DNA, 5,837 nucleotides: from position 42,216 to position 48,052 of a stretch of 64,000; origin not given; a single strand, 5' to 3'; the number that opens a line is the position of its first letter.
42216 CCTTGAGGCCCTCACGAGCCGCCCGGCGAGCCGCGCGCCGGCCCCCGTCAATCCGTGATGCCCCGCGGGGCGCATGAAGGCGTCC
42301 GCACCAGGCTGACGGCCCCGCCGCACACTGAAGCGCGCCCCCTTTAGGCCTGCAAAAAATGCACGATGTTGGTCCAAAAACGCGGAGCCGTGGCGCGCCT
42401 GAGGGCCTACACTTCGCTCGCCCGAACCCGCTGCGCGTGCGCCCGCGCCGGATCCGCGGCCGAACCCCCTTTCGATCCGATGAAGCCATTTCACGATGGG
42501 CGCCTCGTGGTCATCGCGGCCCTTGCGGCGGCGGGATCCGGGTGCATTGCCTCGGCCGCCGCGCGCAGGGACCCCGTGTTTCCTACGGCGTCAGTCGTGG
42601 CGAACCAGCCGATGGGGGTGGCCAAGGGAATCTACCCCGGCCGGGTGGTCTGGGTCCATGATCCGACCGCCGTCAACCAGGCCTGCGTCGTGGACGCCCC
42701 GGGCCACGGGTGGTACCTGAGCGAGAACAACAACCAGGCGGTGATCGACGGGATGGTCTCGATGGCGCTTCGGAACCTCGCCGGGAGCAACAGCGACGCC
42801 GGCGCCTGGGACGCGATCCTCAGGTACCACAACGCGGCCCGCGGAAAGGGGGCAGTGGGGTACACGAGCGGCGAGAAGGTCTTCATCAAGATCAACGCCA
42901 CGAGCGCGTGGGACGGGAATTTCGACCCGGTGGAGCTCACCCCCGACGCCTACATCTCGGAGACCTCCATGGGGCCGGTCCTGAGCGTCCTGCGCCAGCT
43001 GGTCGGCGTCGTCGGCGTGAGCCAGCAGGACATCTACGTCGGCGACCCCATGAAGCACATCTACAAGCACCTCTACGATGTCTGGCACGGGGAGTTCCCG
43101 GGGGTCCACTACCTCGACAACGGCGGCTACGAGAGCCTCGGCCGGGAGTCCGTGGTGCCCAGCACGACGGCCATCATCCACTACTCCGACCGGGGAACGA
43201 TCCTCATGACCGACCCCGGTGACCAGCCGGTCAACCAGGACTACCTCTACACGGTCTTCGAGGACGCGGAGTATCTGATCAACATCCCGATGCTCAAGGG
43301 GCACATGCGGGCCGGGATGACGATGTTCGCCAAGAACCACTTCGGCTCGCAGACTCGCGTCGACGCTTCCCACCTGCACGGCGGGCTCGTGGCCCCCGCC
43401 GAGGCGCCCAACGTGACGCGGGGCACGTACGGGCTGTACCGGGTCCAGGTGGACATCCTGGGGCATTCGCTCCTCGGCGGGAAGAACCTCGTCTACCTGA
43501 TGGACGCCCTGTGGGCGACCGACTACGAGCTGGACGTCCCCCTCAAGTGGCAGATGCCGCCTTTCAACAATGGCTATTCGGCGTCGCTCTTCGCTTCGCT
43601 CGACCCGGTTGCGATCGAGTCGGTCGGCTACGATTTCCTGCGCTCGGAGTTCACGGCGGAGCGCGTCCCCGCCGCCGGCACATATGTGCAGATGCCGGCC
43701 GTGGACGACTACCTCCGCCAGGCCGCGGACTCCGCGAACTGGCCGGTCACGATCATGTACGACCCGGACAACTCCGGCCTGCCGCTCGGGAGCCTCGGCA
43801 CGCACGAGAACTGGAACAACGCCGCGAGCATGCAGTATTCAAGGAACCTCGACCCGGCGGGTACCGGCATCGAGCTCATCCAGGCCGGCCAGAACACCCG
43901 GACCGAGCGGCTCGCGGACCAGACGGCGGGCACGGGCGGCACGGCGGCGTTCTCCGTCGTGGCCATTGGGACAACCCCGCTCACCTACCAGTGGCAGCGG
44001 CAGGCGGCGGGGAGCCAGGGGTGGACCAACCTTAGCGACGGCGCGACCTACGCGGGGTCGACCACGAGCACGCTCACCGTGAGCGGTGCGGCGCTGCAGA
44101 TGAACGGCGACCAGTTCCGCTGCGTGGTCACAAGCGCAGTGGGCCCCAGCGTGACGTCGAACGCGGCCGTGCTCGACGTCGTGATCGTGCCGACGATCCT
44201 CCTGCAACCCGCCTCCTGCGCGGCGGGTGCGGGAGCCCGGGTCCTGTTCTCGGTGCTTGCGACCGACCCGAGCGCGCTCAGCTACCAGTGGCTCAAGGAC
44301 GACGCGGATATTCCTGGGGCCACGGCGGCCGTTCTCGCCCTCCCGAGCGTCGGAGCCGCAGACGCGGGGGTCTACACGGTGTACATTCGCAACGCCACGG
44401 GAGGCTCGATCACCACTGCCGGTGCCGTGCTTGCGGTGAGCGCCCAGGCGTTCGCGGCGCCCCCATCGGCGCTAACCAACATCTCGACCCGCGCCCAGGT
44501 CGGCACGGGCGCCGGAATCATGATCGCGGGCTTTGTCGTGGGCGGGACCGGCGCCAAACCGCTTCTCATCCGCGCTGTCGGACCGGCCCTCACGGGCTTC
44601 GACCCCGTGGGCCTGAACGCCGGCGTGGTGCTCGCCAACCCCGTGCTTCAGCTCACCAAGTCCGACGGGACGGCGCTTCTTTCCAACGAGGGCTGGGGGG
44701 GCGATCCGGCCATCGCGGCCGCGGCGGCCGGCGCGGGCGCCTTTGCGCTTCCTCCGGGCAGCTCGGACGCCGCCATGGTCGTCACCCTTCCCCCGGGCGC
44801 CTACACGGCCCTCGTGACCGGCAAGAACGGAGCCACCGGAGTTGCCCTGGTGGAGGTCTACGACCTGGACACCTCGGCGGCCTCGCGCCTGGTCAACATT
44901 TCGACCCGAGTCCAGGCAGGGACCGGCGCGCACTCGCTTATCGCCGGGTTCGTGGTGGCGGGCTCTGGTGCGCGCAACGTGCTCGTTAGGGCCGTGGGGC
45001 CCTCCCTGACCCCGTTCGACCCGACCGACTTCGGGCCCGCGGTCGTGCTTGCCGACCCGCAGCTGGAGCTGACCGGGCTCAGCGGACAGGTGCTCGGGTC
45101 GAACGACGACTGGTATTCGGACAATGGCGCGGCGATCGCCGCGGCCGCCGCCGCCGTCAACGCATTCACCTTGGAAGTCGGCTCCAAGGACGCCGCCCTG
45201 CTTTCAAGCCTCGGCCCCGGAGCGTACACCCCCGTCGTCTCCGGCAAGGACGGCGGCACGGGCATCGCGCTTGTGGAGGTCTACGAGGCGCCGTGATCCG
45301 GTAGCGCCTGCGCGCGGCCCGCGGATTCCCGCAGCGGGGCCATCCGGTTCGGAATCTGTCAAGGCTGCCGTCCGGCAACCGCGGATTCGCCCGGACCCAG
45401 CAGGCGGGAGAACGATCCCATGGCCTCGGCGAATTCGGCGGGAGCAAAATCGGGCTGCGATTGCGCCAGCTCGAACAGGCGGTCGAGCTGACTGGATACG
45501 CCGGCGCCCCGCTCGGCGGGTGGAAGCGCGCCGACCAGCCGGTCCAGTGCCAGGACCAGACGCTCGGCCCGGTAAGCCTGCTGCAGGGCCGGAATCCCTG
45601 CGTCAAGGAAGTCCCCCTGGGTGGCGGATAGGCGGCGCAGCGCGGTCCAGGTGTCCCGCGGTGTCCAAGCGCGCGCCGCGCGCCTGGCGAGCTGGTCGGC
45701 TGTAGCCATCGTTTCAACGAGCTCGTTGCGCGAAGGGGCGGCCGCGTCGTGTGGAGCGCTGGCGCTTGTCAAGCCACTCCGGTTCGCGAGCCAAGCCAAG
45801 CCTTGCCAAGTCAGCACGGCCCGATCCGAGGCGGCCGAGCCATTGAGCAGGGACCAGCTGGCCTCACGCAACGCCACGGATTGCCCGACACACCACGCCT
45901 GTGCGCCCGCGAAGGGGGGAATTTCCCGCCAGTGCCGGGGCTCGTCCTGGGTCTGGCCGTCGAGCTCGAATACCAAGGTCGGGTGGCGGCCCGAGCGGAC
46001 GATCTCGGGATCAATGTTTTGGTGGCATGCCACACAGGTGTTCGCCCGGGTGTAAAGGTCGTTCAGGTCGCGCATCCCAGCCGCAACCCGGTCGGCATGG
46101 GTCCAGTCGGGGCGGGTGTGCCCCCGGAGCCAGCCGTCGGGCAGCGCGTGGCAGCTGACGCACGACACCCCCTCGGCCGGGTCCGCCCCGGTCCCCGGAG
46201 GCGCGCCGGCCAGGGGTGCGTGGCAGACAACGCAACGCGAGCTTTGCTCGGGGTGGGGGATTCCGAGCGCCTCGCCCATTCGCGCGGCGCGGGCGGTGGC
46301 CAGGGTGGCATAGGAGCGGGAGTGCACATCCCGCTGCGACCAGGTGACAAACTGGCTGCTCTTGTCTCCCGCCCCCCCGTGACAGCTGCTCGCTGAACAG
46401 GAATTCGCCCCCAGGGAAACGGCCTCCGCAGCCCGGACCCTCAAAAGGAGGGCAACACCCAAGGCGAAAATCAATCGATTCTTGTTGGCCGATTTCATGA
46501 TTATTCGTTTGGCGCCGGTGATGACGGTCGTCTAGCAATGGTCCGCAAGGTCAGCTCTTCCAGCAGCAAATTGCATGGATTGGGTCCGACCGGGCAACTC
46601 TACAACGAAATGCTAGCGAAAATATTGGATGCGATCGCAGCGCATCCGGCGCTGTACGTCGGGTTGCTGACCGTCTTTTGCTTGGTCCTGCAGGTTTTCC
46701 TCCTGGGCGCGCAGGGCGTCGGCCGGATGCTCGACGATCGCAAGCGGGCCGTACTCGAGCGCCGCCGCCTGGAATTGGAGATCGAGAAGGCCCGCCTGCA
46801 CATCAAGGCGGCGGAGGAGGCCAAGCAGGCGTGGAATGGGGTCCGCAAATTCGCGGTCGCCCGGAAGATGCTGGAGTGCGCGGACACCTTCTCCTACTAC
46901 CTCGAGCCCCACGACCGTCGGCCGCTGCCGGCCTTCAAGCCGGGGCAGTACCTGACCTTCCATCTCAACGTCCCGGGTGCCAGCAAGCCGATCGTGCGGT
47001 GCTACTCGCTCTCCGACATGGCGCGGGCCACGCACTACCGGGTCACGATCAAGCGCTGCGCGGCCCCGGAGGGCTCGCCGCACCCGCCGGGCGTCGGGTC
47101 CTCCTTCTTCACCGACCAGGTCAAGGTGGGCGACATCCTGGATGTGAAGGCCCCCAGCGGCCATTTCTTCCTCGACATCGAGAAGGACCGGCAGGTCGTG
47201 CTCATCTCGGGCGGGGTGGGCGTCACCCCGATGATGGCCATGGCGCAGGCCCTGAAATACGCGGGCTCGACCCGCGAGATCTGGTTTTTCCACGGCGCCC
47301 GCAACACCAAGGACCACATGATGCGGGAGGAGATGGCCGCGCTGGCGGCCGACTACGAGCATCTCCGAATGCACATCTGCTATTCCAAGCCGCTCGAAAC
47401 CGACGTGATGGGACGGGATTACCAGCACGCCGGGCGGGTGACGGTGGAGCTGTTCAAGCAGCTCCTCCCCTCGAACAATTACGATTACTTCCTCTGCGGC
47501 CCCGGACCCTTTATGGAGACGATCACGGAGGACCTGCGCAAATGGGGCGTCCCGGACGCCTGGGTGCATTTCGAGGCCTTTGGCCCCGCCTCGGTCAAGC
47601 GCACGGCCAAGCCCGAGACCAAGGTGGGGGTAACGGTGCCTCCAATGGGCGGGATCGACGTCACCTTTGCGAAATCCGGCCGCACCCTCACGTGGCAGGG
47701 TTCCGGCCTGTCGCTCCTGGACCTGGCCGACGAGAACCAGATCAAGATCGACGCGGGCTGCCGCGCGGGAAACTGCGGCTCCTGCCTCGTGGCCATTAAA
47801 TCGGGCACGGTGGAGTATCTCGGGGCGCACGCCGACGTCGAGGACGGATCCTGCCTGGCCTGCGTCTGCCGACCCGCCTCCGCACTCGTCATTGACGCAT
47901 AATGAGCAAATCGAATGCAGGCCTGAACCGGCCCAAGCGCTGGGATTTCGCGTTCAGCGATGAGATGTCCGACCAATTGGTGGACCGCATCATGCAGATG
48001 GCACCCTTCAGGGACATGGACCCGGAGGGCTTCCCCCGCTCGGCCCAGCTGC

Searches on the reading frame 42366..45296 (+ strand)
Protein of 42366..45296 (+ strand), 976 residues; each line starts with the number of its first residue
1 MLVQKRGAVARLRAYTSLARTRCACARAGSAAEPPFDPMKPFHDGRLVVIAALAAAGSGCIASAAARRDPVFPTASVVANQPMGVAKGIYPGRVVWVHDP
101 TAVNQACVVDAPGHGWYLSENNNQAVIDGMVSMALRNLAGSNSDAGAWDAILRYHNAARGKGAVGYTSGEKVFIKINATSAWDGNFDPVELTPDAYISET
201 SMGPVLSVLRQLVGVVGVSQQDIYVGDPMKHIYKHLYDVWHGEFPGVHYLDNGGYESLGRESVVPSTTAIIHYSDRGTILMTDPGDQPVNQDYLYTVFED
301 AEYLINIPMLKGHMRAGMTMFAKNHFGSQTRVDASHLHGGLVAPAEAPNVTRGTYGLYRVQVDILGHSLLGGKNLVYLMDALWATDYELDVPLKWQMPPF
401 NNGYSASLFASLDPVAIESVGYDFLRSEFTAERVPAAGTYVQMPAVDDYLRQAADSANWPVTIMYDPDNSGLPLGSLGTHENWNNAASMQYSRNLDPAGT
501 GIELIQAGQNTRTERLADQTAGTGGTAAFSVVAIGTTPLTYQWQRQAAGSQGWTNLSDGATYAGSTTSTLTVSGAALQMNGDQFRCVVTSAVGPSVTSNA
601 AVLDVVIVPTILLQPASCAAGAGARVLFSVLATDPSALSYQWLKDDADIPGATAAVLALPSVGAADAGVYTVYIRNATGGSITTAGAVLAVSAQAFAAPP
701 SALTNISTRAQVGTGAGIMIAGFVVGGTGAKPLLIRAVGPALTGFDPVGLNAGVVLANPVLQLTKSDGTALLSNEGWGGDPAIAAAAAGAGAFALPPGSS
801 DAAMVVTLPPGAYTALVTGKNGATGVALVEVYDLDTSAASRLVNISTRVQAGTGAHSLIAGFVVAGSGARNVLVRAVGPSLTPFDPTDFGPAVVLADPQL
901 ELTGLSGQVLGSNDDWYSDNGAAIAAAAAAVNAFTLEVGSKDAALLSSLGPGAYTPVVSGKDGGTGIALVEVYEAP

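Call 3: search_protein_families(library=pfam, proteins=[window:42366-45296:+], max_evalue=0.01)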
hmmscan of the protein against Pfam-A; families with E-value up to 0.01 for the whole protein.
window:42366-45296:+ (976 aa): 3 families
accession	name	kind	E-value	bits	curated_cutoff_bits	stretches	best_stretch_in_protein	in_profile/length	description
PF04015.17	DUF362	-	8.9e-10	39.4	24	1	252-423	51-200/200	Domain of unknown function (DUF362)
PF13927.12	Ig_3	-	1.2e-08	35.8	30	1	609-676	2-78/78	Immunoglobulin domain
PF07679.22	I-set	-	5.6e-07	30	23.7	0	609-683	1-84/90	Immunoglobulin I-set domain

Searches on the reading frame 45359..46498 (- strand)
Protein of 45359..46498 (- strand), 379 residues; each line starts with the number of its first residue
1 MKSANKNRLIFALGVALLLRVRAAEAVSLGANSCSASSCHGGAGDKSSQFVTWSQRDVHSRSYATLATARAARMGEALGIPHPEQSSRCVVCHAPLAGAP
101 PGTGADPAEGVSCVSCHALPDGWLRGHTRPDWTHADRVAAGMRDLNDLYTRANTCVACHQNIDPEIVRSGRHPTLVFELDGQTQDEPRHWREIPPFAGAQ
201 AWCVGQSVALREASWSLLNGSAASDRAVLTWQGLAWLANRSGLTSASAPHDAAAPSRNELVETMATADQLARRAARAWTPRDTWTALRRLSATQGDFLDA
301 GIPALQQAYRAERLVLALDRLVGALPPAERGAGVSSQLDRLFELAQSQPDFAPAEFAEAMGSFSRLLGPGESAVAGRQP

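Call 3: search_protein_families(library=pfam, proteins=[window:45359-46498:-], max_evalue=0.01)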
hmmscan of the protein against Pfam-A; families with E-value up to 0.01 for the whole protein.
window:45359-46498:- (379 aa): 4 families
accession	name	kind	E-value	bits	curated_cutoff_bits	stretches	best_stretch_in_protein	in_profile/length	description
PF13435.11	Cytochrome_C554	-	5e-09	37.4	20.8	1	37-117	3-83/84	Cytochrome c554 and c-prime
PF14522.11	Cytochrome_C7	-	9.3e-05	22.6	24.8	1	83-160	9-67/67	Cytochrome c7 and related cytochrome c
PF22113.1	Mtrc-MtrF_II-IV_dom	-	0.0025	17.8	30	0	108-165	79-133/176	Outer membrane cytochrome MtrC/MtrF-like, domains II/IV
PF21342.2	SoxA-TsdA_cyt-c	-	0.0071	16.8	27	0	107-171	11-71/88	SoxA/TsdA, cytochrome c domain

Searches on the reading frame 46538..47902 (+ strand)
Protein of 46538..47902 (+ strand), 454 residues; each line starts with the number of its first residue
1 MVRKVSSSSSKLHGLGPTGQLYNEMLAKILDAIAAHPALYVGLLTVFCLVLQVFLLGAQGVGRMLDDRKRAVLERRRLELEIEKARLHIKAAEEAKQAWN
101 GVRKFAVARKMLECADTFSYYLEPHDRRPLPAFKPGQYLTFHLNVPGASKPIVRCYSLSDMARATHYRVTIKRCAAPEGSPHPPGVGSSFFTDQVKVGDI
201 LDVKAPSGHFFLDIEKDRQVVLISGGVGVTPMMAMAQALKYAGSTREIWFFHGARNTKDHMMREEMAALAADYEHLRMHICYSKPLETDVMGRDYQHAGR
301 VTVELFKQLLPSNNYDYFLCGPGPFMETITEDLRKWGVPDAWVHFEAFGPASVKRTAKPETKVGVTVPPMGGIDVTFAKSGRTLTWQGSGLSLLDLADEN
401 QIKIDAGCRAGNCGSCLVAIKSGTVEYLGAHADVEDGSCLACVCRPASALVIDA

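Call 3: search_protein_families(library=pfam, proteins=[window:46538-47902:+], max_evalue=0.01)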
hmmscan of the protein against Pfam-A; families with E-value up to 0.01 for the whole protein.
window:46538-47902:+ (454 aa): 4 families
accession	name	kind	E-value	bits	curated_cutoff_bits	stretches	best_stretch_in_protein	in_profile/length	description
PF00175.26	NAD_binding_1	-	3.3e-20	73.2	22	1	222-329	1-107/109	Oxidoreductase NAD-binding domain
PF00111.32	Fer2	-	1.9e-11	44.2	21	1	381-446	7-76/77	2Fe-2S iron-sulfur cluster binding domain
PF00970.30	FAD_binding_6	-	9.6e-08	32.7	21.1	1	106-210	3-97/99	Oxidoreductase FAD-binding domain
PF08030.17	NAD_binding_6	-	0.0023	18.4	22.2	1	219-282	3-74/156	Ferric reductase NAD binding domain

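Call 8: search_protein_families(library=ncbifam, proteins=[window:46538-47902:+], max_evalue=0.01)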
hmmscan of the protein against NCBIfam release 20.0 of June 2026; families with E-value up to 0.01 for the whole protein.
window:46538-47902:+ (454 aa): 33 families (the best 25 are shown)
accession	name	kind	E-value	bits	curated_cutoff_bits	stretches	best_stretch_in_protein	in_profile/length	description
NF009805.0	PRK13289.1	equivalog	2.7e-79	266.9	432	1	90-353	142-397/399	NO-inducible flavohemoprotein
TIGR02160.1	PA_CoA_Oxy5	hypoth_equivalog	2.5e-39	135.1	420.8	1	132-452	32-349/352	1,2-phenylacetyl-CoA epoxidase subunit PaaE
NF058606.1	GlBtMonoRdsGbcB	equivalog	2.2e-38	132.1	500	1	97-453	7-361/362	glycine betaine monooxygenase reductase subunit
NF040810.1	BenC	equivalog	1e-35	123.5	430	2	111-350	113-332/333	benzoate 1,2-dioxygenase electron transfer component BenC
NF007964.0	PRK10684.1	equivalog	1.3e-35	123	383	1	132-452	36-332/333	NADH oxidoreductase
NF045803.1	MethMoxFADbindMmoC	equivalog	1.3e-28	99.8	500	1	132-350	139-342/343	aromatic/alkene monooxygenase hydroxylase FAD-binding subunit MmoC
TIGR01941.1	nqrF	equivalog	8e-27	94.2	295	1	148-349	201-404/405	NADH:ubiquinone reductase (Na(+)-transporting) subunit F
NF008822.0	PRK11872.1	equivalog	4.4e-25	88.4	402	1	132-349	136-336/341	anthranilate 1,2-dioxygenase electron transfer component AntC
NF006220.0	PRK08345.1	subfamily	1.1e-12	47.8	395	1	132-338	42-241/294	cytochrome-c3 hydrogenase subunit gamma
NF007985.1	PRK10713.1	equivalog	2.3e-12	46.3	75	1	375-453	1-80/81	class I ribonucleotide reductase maintenance protein YfaE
NF004317.0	PRK05713.1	equivalog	2.2e-11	43.6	338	2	195-287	168-262/312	iron-sulfur-binding ferredoxin reductase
NF005963.0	PRK08051.1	equivalog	1.7e-10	40.6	230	1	133-335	31-217/233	NAD(P)H-flavin reductase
NF052252.1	flav_redu_LuxG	exception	3.4e-10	39.5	340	1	188-333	73-213/232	flavin mononucleotide reductase LuxG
TIGR03224.1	benzo_boxA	equivalog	7.6e-10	38.3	459.2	1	167-333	217-382/411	benzoyl-CoA 2,3-epoxidase subunit BoxA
NF004862.0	PRK06222.1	subfamily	9.7e-10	38.4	220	1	194-339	75-206/281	sulfide/dihydroorotate dehydrogenase-like FAD/NAD-binding protein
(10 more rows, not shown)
